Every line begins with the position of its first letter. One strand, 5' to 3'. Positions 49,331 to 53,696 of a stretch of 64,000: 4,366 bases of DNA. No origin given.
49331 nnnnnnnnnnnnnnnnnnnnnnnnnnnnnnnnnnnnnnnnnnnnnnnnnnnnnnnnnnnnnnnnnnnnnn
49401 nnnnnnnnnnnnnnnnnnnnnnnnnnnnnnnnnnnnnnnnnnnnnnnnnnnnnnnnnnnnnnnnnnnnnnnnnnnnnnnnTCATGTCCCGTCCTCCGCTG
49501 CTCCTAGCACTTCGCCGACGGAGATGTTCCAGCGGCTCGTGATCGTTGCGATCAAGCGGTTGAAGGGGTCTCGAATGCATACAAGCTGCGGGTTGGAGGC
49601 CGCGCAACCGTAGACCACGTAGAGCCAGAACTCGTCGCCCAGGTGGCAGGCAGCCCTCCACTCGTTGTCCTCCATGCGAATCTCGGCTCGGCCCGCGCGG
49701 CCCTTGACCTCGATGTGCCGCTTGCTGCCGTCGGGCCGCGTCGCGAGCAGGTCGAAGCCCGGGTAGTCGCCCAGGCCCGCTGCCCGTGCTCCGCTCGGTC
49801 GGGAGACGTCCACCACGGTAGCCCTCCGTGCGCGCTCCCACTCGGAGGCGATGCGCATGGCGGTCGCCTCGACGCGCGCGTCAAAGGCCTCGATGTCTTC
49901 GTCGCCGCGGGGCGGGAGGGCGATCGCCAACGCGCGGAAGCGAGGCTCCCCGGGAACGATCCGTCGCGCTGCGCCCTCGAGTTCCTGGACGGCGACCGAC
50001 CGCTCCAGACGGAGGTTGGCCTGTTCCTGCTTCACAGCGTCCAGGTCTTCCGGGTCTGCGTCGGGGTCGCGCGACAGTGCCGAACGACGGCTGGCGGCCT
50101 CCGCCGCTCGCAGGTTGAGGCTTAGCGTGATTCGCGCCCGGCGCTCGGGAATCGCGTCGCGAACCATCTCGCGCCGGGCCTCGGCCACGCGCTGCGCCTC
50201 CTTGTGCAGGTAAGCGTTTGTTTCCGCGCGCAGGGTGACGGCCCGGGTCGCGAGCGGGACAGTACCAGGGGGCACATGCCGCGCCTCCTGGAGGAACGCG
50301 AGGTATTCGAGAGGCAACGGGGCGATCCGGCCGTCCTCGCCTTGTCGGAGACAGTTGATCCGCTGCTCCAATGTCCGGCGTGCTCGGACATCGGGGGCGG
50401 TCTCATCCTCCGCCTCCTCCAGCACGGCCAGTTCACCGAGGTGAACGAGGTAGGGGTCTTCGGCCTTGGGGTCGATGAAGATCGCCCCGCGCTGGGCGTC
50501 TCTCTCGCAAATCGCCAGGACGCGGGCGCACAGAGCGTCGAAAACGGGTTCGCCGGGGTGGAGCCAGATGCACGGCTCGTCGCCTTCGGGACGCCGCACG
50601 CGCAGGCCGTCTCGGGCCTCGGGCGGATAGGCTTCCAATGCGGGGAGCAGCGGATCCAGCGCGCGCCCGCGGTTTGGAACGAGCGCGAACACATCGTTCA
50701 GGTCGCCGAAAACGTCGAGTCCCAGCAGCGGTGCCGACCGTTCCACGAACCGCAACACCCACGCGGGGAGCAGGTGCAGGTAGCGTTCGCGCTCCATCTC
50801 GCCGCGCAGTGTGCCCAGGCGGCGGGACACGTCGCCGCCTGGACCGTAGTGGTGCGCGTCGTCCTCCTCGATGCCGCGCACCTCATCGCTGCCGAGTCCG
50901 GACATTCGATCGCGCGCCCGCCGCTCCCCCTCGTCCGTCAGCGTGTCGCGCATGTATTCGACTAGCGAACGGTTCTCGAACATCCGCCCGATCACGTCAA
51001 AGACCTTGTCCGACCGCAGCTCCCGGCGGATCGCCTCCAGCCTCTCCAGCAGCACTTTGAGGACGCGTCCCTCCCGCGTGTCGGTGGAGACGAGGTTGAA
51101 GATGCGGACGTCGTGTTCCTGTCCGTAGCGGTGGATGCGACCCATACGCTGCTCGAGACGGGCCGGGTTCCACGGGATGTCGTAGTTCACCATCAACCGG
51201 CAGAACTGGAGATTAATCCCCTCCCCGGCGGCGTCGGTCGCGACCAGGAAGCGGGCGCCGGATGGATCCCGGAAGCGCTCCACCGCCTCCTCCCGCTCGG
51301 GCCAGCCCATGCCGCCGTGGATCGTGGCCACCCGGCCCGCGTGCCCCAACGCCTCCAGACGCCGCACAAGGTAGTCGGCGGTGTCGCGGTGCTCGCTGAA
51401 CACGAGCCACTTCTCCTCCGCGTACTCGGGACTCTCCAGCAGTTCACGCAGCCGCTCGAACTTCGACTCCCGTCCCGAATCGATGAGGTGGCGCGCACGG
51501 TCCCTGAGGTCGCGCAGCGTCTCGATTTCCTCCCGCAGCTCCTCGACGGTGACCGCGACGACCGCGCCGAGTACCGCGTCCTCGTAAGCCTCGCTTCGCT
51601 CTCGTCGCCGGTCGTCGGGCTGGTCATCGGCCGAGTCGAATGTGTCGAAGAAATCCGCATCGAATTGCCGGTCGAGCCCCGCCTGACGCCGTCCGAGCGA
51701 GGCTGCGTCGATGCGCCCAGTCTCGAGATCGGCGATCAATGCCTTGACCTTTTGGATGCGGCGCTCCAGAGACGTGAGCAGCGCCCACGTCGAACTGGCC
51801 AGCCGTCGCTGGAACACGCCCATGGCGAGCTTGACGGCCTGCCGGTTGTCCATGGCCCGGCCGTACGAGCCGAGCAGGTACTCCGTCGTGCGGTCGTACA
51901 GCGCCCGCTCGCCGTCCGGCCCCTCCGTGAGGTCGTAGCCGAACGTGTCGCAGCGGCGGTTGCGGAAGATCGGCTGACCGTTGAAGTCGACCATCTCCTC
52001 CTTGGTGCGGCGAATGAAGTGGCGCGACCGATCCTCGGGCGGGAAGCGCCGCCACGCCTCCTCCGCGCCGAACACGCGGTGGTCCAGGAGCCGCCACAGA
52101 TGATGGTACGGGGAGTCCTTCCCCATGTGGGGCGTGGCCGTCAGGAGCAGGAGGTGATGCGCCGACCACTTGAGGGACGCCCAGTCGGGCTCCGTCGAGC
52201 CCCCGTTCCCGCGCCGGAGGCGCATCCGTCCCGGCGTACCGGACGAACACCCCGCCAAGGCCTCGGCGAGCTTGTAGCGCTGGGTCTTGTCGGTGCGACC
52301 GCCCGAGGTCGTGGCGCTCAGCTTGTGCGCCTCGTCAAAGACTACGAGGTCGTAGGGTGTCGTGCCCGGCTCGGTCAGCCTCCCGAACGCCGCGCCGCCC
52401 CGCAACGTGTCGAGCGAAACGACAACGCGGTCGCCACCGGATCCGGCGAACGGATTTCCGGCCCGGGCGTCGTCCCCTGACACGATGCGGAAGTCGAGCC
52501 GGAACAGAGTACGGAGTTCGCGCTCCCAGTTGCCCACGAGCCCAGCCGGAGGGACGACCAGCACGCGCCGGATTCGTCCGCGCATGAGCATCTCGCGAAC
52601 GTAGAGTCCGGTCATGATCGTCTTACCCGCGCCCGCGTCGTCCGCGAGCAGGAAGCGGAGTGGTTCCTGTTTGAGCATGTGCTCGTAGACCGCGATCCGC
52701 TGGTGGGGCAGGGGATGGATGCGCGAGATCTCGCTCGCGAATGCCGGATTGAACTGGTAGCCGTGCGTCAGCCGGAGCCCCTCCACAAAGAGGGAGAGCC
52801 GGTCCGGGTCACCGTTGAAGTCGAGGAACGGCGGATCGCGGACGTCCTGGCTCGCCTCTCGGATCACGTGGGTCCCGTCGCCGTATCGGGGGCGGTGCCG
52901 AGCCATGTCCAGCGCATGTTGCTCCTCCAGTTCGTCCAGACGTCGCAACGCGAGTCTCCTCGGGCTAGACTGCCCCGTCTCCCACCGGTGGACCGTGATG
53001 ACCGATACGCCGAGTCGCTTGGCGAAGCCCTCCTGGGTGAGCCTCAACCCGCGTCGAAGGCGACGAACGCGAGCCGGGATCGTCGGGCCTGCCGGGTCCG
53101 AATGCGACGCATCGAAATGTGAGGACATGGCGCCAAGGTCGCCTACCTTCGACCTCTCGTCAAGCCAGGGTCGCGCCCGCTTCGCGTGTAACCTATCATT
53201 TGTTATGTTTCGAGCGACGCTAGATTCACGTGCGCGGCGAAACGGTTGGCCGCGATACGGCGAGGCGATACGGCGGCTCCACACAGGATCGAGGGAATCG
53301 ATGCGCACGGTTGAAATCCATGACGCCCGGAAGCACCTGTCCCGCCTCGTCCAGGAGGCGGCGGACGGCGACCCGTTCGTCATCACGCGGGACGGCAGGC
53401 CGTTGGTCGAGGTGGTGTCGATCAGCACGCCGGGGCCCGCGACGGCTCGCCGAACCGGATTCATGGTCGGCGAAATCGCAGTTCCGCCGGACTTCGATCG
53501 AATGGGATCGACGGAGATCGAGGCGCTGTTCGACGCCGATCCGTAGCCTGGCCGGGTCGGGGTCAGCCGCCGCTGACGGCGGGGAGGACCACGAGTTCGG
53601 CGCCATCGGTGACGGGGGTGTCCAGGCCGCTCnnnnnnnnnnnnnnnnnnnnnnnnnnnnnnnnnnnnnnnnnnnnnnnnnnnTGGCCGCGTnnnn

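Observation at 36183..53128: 17-kb, nine-gene co-directional operon: a DUF1156 methylase / DUF499 ATPase / SNF2-DUF3883 helicase set joined with a second (C5) methylase, a GHKL-nuclease and a KAP NTPase. Candidate undescribed methylation-linked defence system.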

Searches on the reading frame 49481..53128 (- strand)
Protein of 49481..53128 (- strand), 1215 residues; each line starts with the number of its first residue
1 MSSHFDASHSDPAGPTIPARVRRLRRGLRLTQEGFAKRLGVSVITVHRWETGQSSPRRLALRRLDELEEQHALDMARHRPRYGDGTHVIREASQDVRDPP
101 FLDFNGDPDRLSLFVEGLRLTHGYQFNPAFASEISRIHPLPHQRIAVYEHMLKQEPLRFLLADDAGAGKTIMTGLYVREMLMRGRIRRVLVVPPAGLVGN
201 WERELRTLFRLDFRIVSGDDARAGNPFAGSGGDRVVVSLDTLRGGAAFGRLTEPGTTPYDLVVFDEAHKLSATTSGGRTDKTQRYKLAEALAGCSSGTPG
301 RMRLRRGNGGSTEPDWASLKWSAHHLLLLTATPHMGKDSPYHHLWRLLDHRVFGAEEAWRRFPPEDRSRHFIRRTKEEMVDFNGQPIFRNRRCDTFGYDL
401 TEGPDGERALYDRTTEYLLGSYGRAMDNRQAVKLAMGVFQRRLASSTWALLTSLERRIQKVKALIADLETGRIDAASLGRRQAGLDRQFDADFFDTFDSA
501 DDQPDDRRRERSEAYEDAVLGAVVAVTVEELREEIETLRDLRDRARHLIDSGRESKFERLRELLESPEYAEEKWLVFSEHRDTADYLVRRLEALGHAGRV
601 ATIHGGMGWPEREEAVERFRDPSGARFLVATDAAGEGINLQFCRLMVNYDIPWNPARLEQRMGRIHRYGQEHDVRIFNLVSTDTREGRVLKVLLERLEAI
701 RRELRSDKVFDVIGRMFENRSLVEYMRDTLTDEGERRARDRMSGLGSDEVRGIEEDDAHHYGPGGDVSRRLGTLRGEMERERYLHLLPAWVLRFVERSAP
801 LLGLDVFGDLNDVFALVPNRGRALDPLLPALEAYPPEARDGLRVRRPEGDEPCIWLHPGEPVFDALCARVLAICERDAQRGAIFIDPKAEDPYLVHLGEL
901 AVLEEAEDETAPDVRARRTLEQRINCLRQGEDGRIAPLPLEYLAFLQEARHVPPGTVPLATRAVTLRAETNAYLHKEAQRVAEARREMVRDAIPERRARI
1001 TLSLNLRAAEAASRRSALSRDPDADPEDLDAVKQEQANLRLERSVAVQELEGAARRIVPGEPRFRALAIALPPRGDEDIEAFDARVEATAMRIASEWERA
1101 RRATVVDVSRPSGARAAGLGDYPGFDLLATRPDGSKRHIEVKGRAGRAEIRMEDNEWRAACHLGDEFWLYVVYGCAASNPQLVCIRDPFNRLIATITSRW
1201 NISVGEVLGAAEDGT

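Call 4: search_protein_families(library=pfam, proteins=[window:49481-53128:-], max_evalue=0.01)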
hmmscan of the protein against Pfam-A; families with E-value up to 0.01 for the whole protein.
window:49481-53128:- (1215 aa): 8 families
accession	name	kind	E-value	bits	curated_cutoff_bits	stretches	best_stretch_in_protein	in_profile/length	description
PF00271.37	Helicase_C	-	1.2e-25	90.3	23.5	1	556-669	2-110/110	Helicase conserved C-terminal domain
PF13020.12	NOV_C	-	2.6e-15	56.7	22.1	1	1121-1185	27-91/91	Protein NO VEIN, C-terminal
PF00176.29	SNF2-rel_dom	-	1.9e-08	34.2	24.9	1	156-299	17-163/290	SNF2-related domain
PF13560.12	HTH_31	-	2.8e-07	31.2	27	1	19-67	4-53/64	Helix-turn-helix domain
PF04851.21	ResIII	-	1.3e-06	28.8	22.5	1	137-274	2-141/164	Type III restriction enzyme, res subunit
PF01381.28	HTH_3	-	1.6e-06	28.5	23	1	21-64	1-44/55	Helix-turn-helix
PF13872.12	AAA_34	-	0.00018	20.9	27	1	157-285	61-202/306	P-loop containing NTP hydrolase pore-1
PF00270.35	DEAD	-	0.00023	21.4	26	1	158-276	16-135/167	DEAD/DEAH box helicase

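Call 5: search_protein_families(library=padloc, proteins=[window:49481-53128:-], max_evalue=0.01)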
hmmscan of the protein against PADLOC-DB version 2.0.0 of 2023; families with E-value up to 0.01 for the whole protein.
window:49481-53128:- (1215 aa): 62 families (the best 25 are shown)
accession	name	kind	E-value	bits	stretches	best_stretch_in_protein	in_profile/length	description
PDLC00659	HmaA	-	1e-163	544.9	2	322-1210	259-1168/1176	SNF2 helicase / DEAD-box helicase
PDLC02500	BrxHI|BrxHII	-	5e-98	327.8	2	322-714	261-619/933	BrxHI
PDLC02620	DrmD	-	4.9e-90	300.9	2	322-720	256-629/1060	DrmD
PDLC02621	DrmD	-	8.5e-85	283.8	2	323-732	291-692/1040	DrmD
PDLC02504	BrxHI|BrxHII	-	2e-75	252.4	2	323-716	265-627/971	BrxHII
PDLC02572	DrmA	-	9.4e-63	210.5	2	324-684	287-638/1043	DrmA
PDLC02632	DrmD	-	1.4e-55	187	2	324-684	292-641/662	DrmD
PDLC02623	DrmD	-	6.6e-49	164.5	2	553-721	509-675/1040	DrmD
PDLC02619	DrmD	-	1.8e-44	150.2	3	615-698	482-564/872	DrmD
PDLC02634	DrmD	-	1.4e-43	146.8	2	327-704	250-619/900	DrmD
PDLC02633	DrmD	-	1.1e-42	144.1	2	323-790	293-743/839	DrmD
PDLC02840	DpdE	-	1.1e-38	131.2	2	530-687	519-673/1091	DpdE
PDLC02843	DpdE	-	3.1e-38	129.3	2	546-686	542-687/1091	DpdE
PDLC02624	DrmD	-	6e-37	125.5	2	324-681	133-479/652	DrmD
PDLC02853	DpdE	-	4.6e-28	95.7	2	514-704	429-636/985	DpdE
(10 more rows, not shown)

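Call 7: search_protein_families(library=ncbifam, proteins=[window:49481-53128:-], max_evalue=0.01)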
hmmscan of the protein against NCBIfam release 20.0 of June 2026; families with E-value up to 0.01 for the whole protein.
window:49481-53128:- (1215 aa): 35 families (the best 25 are shown)
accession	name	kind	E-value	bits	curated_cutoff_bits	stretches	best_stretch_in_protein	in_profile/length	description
NF038317.1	DISARM_DrmD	equivalog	5.3e-95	319.6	610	2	323-795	275-722/1021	DISARM system SNF2-like helicase DrmD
NF041062.1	DpdE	equivalog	1.7e-51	175.3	500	2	491-684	504-658/1048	protein DpdE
NF038318.1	DISARM_DrmD_b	equivalog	4.3e-44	150.9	950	2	327-698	184-561/868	DISARM system SNF2-like helicase DrmD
NF003426.0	PRK04914.1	equivalog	5.7e-41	140.7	576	2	554-702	479-625/959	RNA polymerase-associated protein RapA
NF042964.1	phospholipD_antiphage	equivalog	9.8e-41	140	1100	2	529-701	643-823/895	phospholipase D-like domain-containing anti-phage protein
NF058637.1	helic_SCO1167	equivalog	1.1e-27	96.6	1200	2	551-695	759-901/932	SCO1167/SCO6262 family helicase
NF053675.1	pilus_reg_Snf2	equivalog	2.6e-23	82.1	1100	2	535-692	840-996/1029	pilus expression-regulating Snf2 family helicase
NF053711.1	RNA_heli_RhlE1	exception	8.5e-13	47.8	750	1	548-683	223-351/434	RNA helicase RhlE1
NF008744.0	PRK11776.1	equivalog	1.7e-12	46.7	524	1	486-671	157-339/460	ATP-dependent RNA helicase DbpA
NF041790.1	anti-phage_ZorD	equivalog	6.1e-12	44.3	1500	2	609-677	964-1033/1035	type I Zorya anti-phage system protein ZorD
NF008394.0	PRK11192.1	equivalog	3.9e-11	42.4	507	1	547-670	226-343/441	ATP-dependent RNA helicase SrmB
NF053631.1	RNA_helic_CshA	equivalog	7.8e-11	41.5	646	1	551-672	219-335/434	degradosome RNA helicase CshA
NF010337.0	PRK13766.1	equivalog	1.2e-09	36.9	610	1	554-705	347-502/781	Hef nuclease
NF002340.1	PRK01297.1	equivalog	2.7e-09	36.3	564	1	515-671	194-346/372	ATP-dependent RNA helicase RhlB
NF007882.0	PRK10590.1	equivalog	1.7e-08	33.8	743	1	546-670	224-341/456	ATP-dependent RNA helicase RhlE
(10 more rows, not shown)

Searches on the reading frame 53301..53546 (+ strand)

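Call 70: search_protein_families(library=padloc, proteins=[window:53301-53546:+], max_evalue=0.01)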
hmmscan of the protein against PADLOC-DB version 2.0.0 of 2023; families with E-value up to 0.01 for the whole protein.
window:53301-53546:+ (81 aa): 0 families

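Call 71: search_protein_families(library=pfam, proteins=[window:53301-53546:+], max_evalue=0.1)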
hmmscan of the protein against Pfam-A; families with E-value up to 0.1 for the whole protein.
window:53301-53546:+ (81 aa): 2 families
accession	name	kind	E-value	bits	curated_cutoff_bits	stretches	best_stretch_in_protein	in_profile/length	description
PF02604.26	PhdYeFM_antitox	-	2.3e-10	40.5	29.8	1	1-42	1-43/74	Antitoxin Phd_YefM, type II toxin-antitoxin system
PF12910.14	PHD_like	-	0.077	13.5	27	1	2-38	3-38/141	Antitoxin of toxin-antitoxin, RelE / RelB, TA system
